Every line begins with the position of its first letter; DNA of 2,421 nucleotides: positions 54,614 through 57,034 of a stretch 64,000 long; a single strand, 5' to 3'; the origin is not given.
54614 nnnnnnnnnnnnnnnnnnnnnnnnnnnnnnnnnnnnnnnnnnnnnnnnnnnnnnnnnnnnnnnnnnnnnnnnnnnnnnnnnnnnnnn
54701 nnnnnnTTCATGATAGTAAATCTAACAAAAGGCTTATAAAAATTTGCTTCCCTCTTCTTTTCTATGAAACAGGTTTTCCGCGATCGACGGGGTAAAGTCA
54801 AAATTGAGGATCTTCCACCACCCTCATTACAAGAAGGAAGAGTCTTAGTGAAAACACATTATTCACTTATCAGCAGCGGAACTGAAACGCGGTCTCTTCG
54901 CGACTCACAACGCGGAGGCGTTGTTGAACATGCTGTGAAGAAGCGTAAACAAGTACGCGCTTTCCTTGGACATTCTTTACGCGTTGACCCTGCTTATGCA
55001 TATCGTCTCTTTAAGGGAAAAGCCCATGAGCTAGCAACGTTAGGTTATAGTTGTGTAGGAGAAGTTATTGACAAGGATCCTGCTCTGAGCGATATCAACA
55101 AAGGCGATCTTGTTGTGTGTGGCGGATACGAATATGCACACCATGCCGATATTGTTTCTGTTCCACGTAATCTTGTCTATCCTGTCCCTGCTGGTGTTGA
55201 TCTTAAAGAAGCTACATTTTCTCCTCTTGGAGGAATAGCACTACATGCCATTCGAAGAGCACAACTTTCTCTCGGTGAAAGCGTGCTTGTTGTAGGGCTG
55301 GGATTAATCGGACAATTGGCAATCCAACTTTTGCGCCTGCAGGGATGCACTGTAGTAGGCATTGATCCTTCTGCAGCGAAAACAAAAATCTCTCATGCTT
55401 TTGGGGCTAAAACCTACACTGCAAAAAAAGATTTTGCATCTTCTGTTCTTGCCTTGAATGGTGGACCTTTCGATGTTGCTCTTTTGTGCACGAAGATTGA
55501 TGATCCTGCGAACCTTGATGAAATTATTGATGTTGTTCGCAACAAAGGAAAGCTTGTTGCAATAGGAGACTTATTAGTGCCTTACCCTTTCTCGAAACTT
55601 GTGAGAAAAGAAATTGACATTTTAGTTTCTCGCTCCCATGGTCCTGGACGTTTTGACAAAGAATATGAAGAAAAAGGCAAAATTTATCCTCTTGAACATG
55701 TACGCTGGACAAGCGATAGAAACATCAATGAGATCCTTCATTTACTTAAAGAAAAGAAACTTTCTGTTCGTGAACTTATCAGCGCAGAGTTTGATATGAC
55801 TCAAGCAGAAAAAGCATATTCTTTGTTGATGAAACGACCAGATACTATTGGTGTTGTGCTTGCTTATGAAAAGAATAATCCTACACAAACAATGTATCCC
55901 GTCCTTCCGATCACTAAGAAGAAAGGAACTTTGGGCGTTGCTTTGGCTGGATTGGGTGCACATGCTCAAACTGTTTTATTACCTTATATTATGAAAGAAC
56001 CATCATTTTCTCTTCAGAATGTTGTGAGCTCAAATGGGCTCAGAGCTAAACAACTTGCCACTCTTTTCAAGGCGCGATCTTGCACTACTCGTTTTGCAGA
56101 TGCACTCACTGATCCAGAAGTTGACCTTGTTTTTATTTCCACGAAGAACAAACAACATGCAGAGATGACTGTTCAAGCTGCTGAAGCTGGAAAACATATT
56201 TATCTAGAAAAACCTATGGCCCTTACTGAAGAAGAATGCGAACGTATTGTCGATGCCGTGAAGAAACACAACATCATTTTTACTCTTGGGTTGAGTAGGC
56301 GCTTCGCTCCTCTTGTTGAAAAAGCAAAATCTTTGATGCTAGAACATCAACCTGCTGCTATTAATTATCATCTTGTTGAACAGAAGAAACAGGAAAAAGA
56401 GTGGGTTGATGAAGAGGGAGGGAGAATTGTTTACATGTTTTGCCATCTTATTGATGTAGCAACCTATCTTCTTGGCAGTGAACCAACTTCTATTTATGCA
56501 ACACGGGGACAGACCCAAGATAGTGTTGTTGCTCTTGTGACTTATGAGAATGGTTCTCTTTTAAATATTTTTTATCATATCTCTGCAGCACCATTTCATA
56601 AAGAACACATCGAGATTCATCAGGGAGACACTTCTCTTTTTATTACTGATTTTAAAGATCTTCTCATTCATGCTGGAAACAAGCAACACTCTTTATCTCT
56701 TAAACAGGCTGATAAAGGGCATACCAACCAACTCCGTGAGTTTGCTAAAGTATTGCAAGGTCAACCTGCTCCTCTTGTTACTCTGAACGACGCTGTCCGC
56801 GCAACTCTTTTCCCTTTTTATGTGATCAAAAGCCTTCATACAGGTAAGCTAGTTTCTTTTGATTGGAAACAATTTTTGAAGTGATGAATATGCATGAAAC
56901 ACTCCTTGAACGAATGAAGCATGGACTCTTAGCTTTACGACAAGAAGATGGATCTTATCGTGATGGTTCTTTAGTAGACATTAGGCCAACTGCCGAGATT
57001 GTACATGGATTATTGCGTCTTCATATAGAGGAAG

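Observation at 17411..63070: ~46-kb protein-glycosylation island: AglB, GlcNAc-1-P transferase, ~20 glycosyltransferases, two flippases, three Dol-P-sugar synthases paired with GT-C enzymes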

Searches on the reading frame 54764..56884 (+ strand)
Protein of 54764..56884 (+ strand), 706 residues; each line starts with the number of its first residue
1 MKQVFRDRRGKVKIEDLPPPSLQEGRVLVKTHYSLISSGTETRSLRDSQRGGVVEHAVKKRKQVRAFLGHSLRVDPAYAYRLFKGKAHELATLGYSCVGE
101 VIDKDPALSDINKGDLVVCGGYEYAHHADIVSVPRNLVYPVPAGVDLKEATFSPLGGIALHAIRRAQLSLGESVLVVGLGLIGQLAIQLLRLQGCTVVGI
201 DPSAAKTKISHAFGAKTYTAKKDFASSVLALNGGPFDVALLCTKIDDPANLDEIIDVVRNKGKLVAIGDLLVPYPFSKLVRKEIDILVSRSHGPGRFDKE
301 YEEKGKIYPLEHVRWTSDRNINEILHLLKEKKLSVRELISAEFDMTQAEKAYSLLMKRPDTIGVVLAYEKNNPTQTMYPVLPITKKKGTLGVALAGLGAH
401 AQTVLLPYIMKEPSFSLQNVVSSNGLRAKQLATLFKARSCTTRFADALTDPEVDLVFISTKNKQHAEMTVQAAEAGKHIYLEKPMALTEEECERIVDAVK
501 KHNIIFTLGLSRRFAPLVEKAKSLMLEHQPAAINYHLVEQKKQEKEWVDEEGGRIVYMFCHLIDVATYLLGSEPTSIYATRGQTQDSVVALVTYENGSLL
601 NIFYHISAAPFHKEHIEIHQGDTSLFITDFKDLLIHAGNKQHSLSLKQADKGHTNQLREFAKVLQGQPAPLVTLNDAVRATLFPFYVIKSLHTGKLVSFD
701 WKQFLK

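Call 6: search_protein_families(library=pfam, proteins=[window:54764-56884:+], max_evalue=0.001)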
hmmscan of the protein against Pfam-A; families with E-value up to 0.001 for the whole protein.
window:54764-56884:+ (706 aa): 7 families
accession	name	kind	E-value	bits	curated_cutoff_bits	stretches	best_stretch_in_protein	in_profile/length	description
PF01408.29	GFO_IDH_MocA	-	4.6e-25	89.1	24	1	391-509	2-119/120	Oxidoreductase family, NAD-binding Rossmann fold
PF00107.32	ADH_zinc_N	-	1.5e-14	54.5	31.8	1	182-297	2-120/129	Zinc-binding dehydrogenase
PF22725.1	GFO_IDH_MocA_C3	-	1.6e-08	35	27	1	546-619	35-117/124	GFO/IDH/MocA C-terminal domain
PF02894.22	GFO_IDH_MocA_C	-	1.3e-06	28.8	22.9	1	535-662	20-166/218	Oxidoreductase family, C-terminal alpha/beta domain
PF02558.23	ApbA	-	7.1e-06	26.1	22.2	0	174-258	1-90/150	Ketopantoate reductase PanE/ApbA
PF13241.12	NAD_binding_7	-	0.0003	21.8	22.1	0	171-269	7-93/104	Putative NAD(P)-binding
PF03447.22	NAD_binding_3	-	0.00033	21.8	24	0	415-504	22-111/116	Homoserine dehydrogenase, NAD binding domain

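Call 55: find_homologous_proteins(query=window:54764-56884:+, max_evalue=1e-20)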
Query window:54764-56884:+ (706 aa): 575 proteins with E <= 1e-20 among 8000 candidates; the best 120 are listed.
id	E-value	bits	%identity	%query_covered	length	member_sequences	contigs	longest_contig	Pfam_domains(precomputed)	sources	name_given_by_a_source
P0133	1.1e-159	551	41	100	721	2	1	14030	PF01408.29,PF22725.2,PF00107.33,PF02894.23,PF02254.25,PF13602.13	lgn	-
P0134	3.3e-142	493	39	100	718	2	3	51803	PF01408.29,PF22725.2,PF00107.33,PF03447.23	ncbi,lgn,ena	ncbi:MAG: bi-domain-containing oxidoreductase [Nanoarchaeota archaeon]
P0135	5.3e-140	486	37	100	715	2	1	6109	PF01408.29,PF22725.2,PF00107.33,PF02894.23,PF02254.25,PF13602.13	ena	-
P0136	1.3e-139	485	37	98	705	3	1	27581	PF01408.29,PF22725.2,PF00107.33,PF02894.23,PF03721.21,PF08240.18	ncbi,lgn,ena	-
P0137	3.7e-136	473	36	98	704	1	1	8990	PF01408.29,PF22725.2,PF00107.33,PF02894.23,PF02254.25,PF02826.26,PF08240.18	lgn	-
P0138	1.3e-133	465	34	100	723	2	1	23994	PF01408.29,PF22725.2,PF00107.33,PF02894.23,PF02826.26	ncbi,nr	ncbi:MAG: bi-domain-containing oxidoreductase [Actinobacteria bacterium]|nr:bi-domain-containing oxi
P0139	5.4e-133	463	37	98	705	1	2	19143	PF01408.29,PF22725.2,PF00107.33,PF02826.26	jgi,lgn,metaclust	metaclust:\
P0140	1.4e-130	455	36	98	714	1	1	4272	PF01408.29,PF22725.2,PF00107.33,PF02894.23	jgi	-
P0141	2.9e-130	454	37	99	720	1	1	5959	PF01408.29,PF22725.2,PF00107.33,PF02894.23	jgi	jgi:predicted dehydrogenase/threonine dehydrogenase-like Zn-dependent dehydrogenase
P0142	3.3e-130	454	38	99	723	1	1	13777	PF01408.29,PF22725.2,PF00107.33,PF02894.23,PF02254.25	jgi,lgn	jgi:predicted dehydrogenase/threonine dehydrogenase-like Zn-dependent dehydrogenase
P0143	6.0e-130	453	35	99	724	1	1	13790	PF01408.29,PF22725.2,PF00107.33,PF02894.23,PF03807.24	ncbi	-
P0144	2.4e-127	444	35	100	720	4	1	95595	PF01408.29,PF22725.2,PF00107.33,PF02894.23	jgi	-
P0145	3.4e-127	444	35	100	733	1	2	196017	PF01408.29,PF22725.2,PF00107.33,PF02894.23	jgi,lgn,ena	-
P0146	3.4e-126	440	35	98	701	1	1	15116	PF01408.29,PF22725.2,PF00107.33,PF02894.23,PF02826.26,PF08240.18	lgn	-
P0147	4.0e-126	440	36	98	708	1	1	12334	PF01408.29,PF22725.2,PF00107.33,PF02894.23,PF02826.26,PF13602.13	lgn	-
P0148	5.4e-126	440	34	99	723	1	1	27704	PF01408.29,PF22725.2,PF00107.33,PF02894.23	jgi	jgi:predicted dehydrogenase/threonine dehydrogenase-like Zn-dependent dehydrogenase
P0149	3.6e-125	437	36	100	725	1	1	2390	PF01408.29,PF22725.2,PF00107.33,PF02894.23,PF02254.25,PF13602.13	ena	-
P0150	3.9e-125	437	37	97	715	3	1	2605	PF01408.29,PF22725.2,PF00107.33,PF02894.23,PF02826.26,PF13602.13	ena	-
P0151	1.3e-124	435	35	100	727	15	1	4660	PF01408.29,PF22725.2,PF00107.33,PF02894.23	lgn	-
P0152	1.4e-124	435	38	97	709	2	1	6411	PF01408.29,PF22725.2,PF00107.33,PF02894.23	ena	-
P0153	1.6e-124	435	35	97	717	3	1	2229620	PF01408.29,PF22725.2,PF00107.33,PF02894.23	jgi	-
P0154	2.7e-124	434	35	98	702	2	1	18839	PF01408.29,PF00107.33,PF03721.21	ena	-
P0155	3.8e-124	434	36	98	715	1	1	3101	PF01408.29,PF22725.2,PF00107.33,PF02894.23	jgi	jgi:predicted dehydrogenase/threonine dehydrogenase-like Zn-dependent dehydrogenase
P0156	1.1e-123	432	37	98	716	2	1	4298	PF01408.29,PF22725.2,PF00107.33,PF02894.23,PF02254.25,PF13602.13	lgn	-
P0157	1.2e-123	432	36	98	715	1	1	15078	PF01408.29,PF22725.2,PF00107.33,PF02894.23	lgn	-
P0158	1.2e-123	432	35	98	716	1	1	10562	PF01408.29,PF22725.2,PF00107.33,PF02894.23,PF13602.13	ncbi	-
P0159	3.3e-123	431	36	96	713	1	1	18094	PF01408.29,PF22725.2,PF00107.33,PF02894.23,PF08240.18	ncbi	-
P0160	4.1e-123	430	35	98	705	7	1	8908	PF01408.29,PF22725.2,PF00107.33,PF02894.23,PF08240.18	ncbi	-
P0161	1.3e-122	429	36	98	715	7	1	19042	PF01408.29,PF22725.2,PF00107.33,PF02894.23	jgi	-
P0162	1.7e-122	428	35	97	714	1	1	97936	PF01408.29,PF22725.2,PF00107.33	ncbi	ncbi:MAG: bi-domain-containing oxidoreductase [bacterium]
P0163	1.3e-121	425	34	98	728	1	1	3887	PF01408.29,PF22725.2,PF00107.33,PF02894.23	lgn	-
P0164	1.9e-121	425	35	98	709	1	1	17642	PF01408.29,PF22725.2,PF00107.33,PF02894.23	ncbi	-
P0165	2.8e-121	424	36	97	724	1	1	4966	PF01408.29,PF22725.2,PF00107.33,PF02894.23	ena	-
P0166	6.8e-121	423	37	99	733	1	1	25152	PF01408.29,PF22725.2,PF00107.33,PF02894.23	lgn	-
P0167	1.5e-120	422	36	98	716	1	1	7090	PF01408.29,PF22725.2,PF00107.33,PF02894.23,PF08240.18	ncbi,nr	ncbi:MAG: bi-domain-containing oxidoreductase [Chloroflexi bacterium]|nr:bi-domain-containing oxidor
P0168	1.6e-120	422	35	100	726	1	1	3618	PF01408.29,PF22725.2,PF00107.33,PF02894.23,PF02254.25,PF08240.18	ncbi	-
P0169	2.5e-120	421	34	94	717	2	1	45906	PF01408.29,PF22725.2,PF00107.33,PF02894.23,PF03721.21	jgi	-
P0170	3.1e-120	421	35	97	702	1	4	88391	PF01408.29,PF22725.2,PF00107.33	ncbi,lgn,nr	ncbi:bi-domain-containing oxidoreductase [Candidatus Woesearchaeota archaeon]|nr:bi-domain-containin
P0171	3.2e-120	421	36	98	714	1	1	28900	PF01408.29,PF22725.2,PF00107.33,PF02254.25,PF02826.26,PF03721.21,PF13602.13,PF08240.18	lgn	-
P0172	1.3e-119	419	34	94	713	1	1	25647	PF01408.29,PF22725.2,PF00107.33,PF03721.21,PF13602.13,PF08240.18,PF03447.23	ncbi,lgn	-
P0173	3.4e-119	417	33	99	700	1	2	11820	PF01408.29,PF22725.2,PF00107.33,PF02894.23,PF02254.25,PF08240.18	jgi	-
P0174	3.8e-119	417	34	98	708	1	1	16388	PF01408.29,PF22725.2,PF00107.33,PF08240.18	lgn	-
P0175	7.1e-119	416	33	99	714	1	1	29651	PF01408.29,PF22725.2,PF00107.33,PF02894.23,PF08240.18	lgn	-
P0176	1.6e-118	415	36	97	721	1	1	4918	PF01408.29,PF22725.2,PF00107.33,PF02894.23,PF13602.13,PF08240.18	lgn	-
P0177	7.4e-118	413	35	98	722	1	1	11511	PF01408.29,PF22725.2,PF00107.33,PF02894.23,PF13602.13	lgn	-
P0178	1.0e-117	412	35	99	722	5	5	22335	PF01408.29,PF22725.2,PF00107.33,PF02894.23,PF13602.13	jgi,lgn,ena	jgi:predicted dehydrogenase/threonine dehydrogenase-like Zn-dependent dehydrogenase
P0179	2.1e-117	411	34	100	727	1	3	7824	PF01408.29,PF22725.2,PF00107.33,PF02894.23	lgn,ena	-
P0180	4.3e-117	410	34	98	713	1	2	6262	PF01408.29,PF22725.2,PF00107.33,PF03721.21,PF08240.18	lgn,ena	-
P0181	6.3e-117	410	34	98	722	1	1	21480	PF01408.29,PF22725.2,PF00107.33,PF02894.23,PF08240.18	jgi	-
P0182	1.8e-116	408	35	98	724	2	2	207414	PF01408.29,PF22725.2,PF00107.33,PF02894.23,PF02254.25,PF02826.26,PF03807.24,PF08240.18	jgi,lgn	jgi:predicted dehydrogenase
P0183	2.2e-116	408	35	99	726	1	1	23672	PF01408.29,PF22725.2,PF00107.33,PF02894.23,PF13602.13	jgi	jgi:predicted dehydrogenase/threonine dehydrogenase-like Zn-dependent dehydrogenase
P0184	3.1e-116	408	34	99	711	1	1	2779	PF01408.29,PF22725.2,PF00107.33,PF02894.23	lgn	-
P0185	5.0e-116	407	35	96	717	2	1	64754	PF01408.29,PF22725.2,PF00107.33,PF02894.23,PF03807.24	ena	-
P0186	1.0e-115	406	35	96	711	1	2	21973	PF01408.29,PF22725.2,PF00107.33,PF02894.23,PF13602.13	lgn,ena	-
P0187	1.0e-115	406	36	94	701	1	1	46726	PF01408.29,PF22725.2,PF00107.33,PF02894.23,PF01488.27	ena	-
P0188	2.1e-115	405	33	99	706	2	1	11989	PF01408.29,PF22725.2,PF00107.33,PF02894.23,PF02826.26,PF13602.13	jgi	jgi:predicted dehydrogenase/threonine dehydrogenase-like Zn-dependent dehydrogenase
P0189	2.9e-115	404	35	98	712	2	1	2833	PF01408.29,PF22725.2,PF00107.33,PF02894.23,PF13602.13,PF08240.18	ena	-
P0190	4.0e-115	404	36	86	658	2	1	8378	PF01408.29,PF22725.2,PF00107.33,PF02894.23,PF13602.13,PF01488.27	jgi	jgi:predicted dehydrogenase/threonine dehydrogenase-like Zn-dependent dehydrogenase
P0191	4.4e-115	404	34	98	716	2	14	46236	PF01408.29,PF22725.2,PF00107.33,PF08240.18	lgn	-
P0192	4.9e-115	404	33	98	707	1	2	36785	PF01408.29,PF22725.2,PF00107.33,PF08240.18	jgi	-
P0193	5.3e-115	403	33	100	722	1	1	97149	PF01408.29,PF22725.2,PF00107.33,PF02894.23,PF02254.25,PF02826.26,PF08240.18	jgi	jgi:predicted dehydrogenase/threonine dehydrogenase-like Zn-dependent dehydrogenase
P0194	7.0e-115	403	35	98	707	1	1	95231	PF01408.29,PF22725.2,PF00107.33,PF02894.23,PF02826.26,PF13602.13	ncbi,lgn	-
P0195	7.2e-115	403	35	98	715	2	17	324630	PF01408.29,PF22725.2,PF00107.33,PF13478.13,PF02254.25,PF02826.26,PF01118.31,PF03447.23,PF01488.27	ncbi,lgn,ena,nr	ncbi:Glucose--fructose oxidoreductase [Myxococcaceae bacterium]|nr:Glucose--fructose oxidoreductase 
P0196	9.0e-115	403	33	98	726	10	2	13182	PF01408.29,PF22725.2,PF00107.33,PF02894.23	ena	-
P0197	1.3e-114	402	35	98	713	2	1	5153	PF01408.29,PF22725.2,PF00107.33,PF02894.23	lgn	-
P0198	2.4e-114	401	33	98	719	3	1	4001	PF01408.29,PF22725.2,PF00107.33,PF02894.23,PF08240.18,PF03447.23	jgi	-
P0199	2.8e-114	401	34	98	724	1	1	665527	PF01408.29,PF22725.2,PF00107.33,PF02894.23,PF13602.13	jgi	jgi:predicted dehydrogenase/threonine dehydrogenase-like Zn-dependent dehydrogenase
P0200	3.1e-114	401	35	100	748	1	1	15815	PF01408.29,PF22725.2,PF00107.33,PF02894.23,PF13602.13,PF03447.23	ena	-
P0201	4.0e-114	401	37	96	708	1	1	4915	PF01408.29,PF22725.2,PF00107.33,PF02894.23,PF08240.18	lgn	-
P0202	4.6e-114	400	33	98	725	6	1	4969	PF01408.29,PF22725.2,PF00107.33,PF02894.23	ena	-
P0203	4.8e-114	400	34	98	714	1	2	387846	PF01408.29,PF22725.2,PF00107.33,PF02894.23,PF02826.26,PF13602.13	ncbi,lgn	-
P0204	6.0e-114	400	33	98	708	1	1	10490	PF01408.29,PF22725.2,PF00107.33,PF02894.23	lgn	-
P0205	6.6e-114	400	34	99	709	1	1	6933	PF01408.29,PF22725.2,PF00107.33,PF02894.23,PF13602.13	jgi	jgi:predicted dehydrogenase/threonine dehydrogenase-like Zn-dependent dehydrogenase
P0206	8.1e-114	400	33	99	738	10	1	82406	PF01408.29,PF22725.2,PF00107.33,PF02894.23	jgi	jgi:predicted dehydrogenase/threonine dehydrogenase-like Zn-dependent dehydrogenase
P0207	8.5e-114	399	34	100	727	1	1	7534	PF01408.29,PF22725.2,PF00107.33,PF02894.23,PF08240.18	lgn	-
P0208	9.7e-114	399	35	100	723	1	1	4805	PF01408.29,PF22725.2,PF00107.33,PF02894.23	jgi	jgi:predicted dehydrogenase/threonine dehydrogenase-like Zn-dependent dehydrogenase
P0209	2.7e-113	398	35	98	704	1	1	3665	PF01408.29,PF00107.33,PF02894.23,PF13602.13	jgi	jgi:predicted dehydrogenase/threonine dehydrogenase-like Zn-dependent dehydrogenase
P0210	4.7e-113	397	34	98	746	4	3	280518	PF01408.29,PF22725.2,PF00107.33,PF02894.23,PF08240.18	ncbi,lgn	-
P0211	5.6e-113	397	34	100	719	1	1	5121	PF01408.29,PF22725.2,PF00107.33,PF02894.23,PF02826.26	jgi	-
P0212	6.5e-113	397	34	96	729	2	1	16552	PF01408.29,PF22725.2,PF00107.33,PF02894.23,PF13602.13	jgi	-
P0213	7.1e-113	396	34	97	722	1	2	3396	PF01408.29,PF22725.2,PF00107.33,PF02894.23,PF03807.24,PF13602.13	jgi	-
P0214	8.4e-113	396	39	82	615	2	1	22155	PF01408.29,PF00107.33,PF02826.26,PF13602.13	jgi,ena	jgi:predicted dehydrogenase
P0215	9.3e-113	396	33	99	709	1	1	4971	PF01408.29,PF22725.2,PF00107.33,PF02894.23,PF08240.18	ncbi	-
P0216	1.5e-112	395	33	98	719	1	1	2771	PF01408.29,PF22725.2,PF00107.33,PF02826.26,PF03447.23,PF01488.27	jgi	-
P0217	1.5e-112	395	33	96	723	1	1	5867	PF01408.29,PF22725.2,PF00107.33,PF02894.23,PF02254.25,PF13602.13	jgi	jgi:predicted dehydrogenase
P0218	1.6e-112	395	33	99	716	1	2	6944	PF01408.29,PF22725.2,PF00107.33,PF02894.23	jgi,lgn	jgi:predicted dehydrogenase/threonine dehydrogenase-like Zn-dependent dehydrogenase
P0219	1.9e-112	395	33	95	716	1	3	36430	PF01408.29,PF22725.2,PF00107.33,PF02894.23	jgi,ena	-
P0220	2.2e-112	395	34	98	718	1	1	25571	PF01408.29,PF22725.2,PF00107.33,PF02894.23,PF13602.13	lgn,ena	-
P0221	2.7e-112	395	35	98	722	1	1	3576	PF01408.29,PF00107.33,PF02826.26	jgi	-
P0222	3.0e-112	394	34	100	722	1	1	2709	PF01408.29,PF22725.2,PF00107.33,PF02894.23,PF13602.13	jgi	jgi:polar amino acid transport system substrate-binding protein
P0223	3.3e-112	394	33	99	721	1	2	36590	PF01408.29,PF22725.2,PF00107.33,PF08240.18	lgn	-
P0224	3.8e-112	394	32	99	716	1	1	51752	PF01408.29,PF22725.2,PF00107.33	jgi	-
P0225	5.5e-112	393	33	98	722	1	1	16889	PF01408.29,PF22725.2,PF00107.33,PF02894.23,PF13602.13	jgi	-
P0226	6.0e-112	393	33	100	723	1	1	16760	PF01408.29,PF22725.2,PF00107.33,PF02894.23,PF13602.13,PF08240.18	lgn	-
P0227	6.0e-112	393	33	99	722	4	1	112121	PF01408.29,PF22725.2,PF00107.33,PF02894.23,PF13602.13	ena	-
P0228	7.7e-112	393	34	100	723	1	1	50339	PF01408.29,PF22725.2,PF00107.33,PF02894.23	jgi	jgi:predicted dehydrogenase/threonine dehydrogenase-like Zn-dependent dehydrogenase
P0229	8.1e-112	393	34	98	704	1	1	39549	PF01408.29,PF22725.2,PF00107.33,PF02894.23,PF13602.13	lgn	-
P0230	8.4e-112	393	33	99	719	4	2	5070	PF01408.29,PF22725.2,PF00107.33,PF13602.13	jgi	jgi:predicted dehydrogenase/threonine dehydrogenase-like Zn-dependent dehydrogenase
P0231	8.7e-112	393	34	96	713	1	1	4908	PF01408.29,PF22725.2,PF00107.33,PF02894.23,PF08240.18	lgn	-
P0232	1.4e-111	392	35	99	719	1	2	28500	PF01408.29,PF22725.2,PF00107.33,PF02894.23,PF02826.26,PF08240.18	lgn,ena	-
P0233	1.5e-111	392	33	96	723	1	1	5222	PF01408.29,PF22725.2,PF00107.33,PF02894.23,PF02254.25,PF13602.13,PF03447.23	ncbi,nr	ncbi:MAG: bi-domain-containing oxidoreductase [Gemmatimonadota bacterium]|nr:bi-domain-containing ox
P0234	1.5e-111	392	34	99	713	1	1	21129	PF01408.29,PF22725.2,PF00107.33,PF02894.23,PF02826.26,PF13602.13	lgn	-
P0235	1.5e-111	392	34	98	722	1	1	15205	PF01408.29,PF22725.2,PF00107.33,PF02894.23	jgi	jgi:predicted dehydrogenase/threonine dehydrogenase-like Zn-dependent dehydrogenase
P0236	1.6e-111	392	32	97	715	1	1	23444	PF01408.29,PF22725.2,PF00107.33,PF03807.24,PF13602.13,PF03447.23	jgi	jgi:predicted dehydrogenase/threonine dehydrogenase-like Zn-dependent dehydrogenase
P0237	2.2e-111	391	33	100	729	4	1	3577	PF01408.29,PF22725.2,PF00107.33,PF02894.23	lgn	-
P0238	2.4e-111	391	33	99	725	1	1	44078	PF01408.29,PF22725.2,PF00107.33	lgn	-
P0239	2.5e-111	391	34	100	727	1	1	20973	PF01408.29,PF22725.2,PF00107.33,PF02894.23,PF08240.18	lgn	-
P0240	2.5e-111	391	34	98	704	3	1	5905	PF01408.29,PF00107.33,PF02894.23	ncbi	-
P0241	3.9e-111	391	33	100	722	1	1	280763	PF01408.29,PF22725.2,PF00107.33,PF02254.25,PF02826.26,PF08240.18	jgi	jgi:predicted dehydrogenase/threonine dehydrogenase-like Zn-dependent dehydrogenase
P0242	5.8e-111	390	35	95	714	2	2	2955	PF01408.29,PF22725.2,PF00107.33,PF02894.23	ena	-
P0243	6.9e-111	390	34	95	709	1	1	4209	PF01408.29,PF22725.2,PF00107.33,PF02894.23,PF13602.13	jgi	jgi:predicted dehydrogenase/threonine dehydrogenase-like Zn-dependent dehydrogenase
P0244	8.6e-111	390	34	100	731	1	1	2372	PF01408.29,PF22725.2,PF00107.33,PF02894.23,PF13602.13,PF03447.23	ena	-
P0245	1.1e-110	389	35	97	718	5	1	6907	PF01408.29,PF00107.33,PF02894.23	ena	-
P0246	1.2e-110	389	34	99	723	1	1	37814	PF01408.29,PF22725.2,PF00107.33,PF02894.23,PF13602.13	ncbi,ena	-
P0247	1.3e-110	389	34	97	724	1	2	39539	PF01408.29,PF22725.2,PF00107.33,PF02894.23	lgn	-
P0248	1.4e-110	389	34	99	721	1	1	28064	PF01408.29,PF22725.2,PF00107.33,PF02254.25,PF08240.18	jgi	jgi:predicted dehydrogenase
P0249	1.5e-110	389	34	100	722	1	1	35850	PF01408.29,PF22725.2,PF00107.33,PF02894.23,PF13602.13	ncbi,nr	ncbi:MAG TPA: bi-domain-containing oxidoreductase [Bryobacteraceae bacterium]|nr:bi-domain-containin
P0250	1.6e-110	389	34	98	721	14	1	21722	PF01408.29,PF22725.2,PF00107.33,PF02894.23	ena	-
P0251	1.7e-110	389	34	100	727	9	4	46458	PF01408.29,PF22725.2,PF00107.33,PF02894.23,PF03447.23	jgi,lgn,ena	jgi:predicted dehydrogenase/threonine dehydrogenase-like Zn-dependent dehydrogenase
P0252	1.9e-110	388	33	100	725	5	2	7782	PF01408.29,PF22725.2,PF00107.33,PF02894.23,PF13602.13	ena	-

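Call 56: find_encoding_contigs(protein=P0133, flank=10000, max_places=2)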
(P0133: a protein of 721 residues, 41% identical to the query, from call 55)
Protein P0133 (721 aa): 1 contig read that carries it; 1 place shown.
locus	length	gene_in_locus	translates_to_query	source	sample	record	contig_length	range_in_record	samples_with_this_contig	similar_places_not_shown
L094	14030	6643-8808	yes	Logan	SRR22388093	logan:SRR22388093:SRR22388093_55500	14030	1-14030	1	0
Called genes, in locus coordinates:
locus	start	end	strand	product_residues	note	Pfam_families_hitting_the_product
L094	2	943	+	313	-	?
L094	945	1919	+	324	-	-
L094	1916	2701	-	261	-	PF12804:NTP_transf_3, PF00483:NTP_transferase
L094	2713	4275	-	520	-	PF02310:B12-binding, PF04055:Radical_SAM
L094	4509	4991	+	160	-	PF07823:CPDase, PF13563:2_5_RNA_ligase2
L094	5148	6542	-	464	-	PF06917:Pectate_lyase_2 (faint)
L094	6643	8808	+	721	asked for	PF00107:ADH_zinc_N, PF02254:TrkA_N (weak), PF13602:ADH_zinc_N_2 (weak), PF01408:GFO_IDH_MocA, PF02894:GFO_IDH_MocA_C (faint), PF22725:GFO_IDH_MocA_C3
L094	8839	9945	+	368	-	-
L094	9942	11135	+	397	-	PF13439:Glyco_transf_4, PF13579:Glyco_trans_4_4, PF00534:Glycos_transf_1, PF13692:Glyco_trans_1_4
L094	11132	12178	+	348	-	PF00107:ADH_zinc_N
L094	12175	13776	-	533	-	PF02310:B12-binding, PF04055:Radical_SAM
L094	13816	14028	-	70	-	?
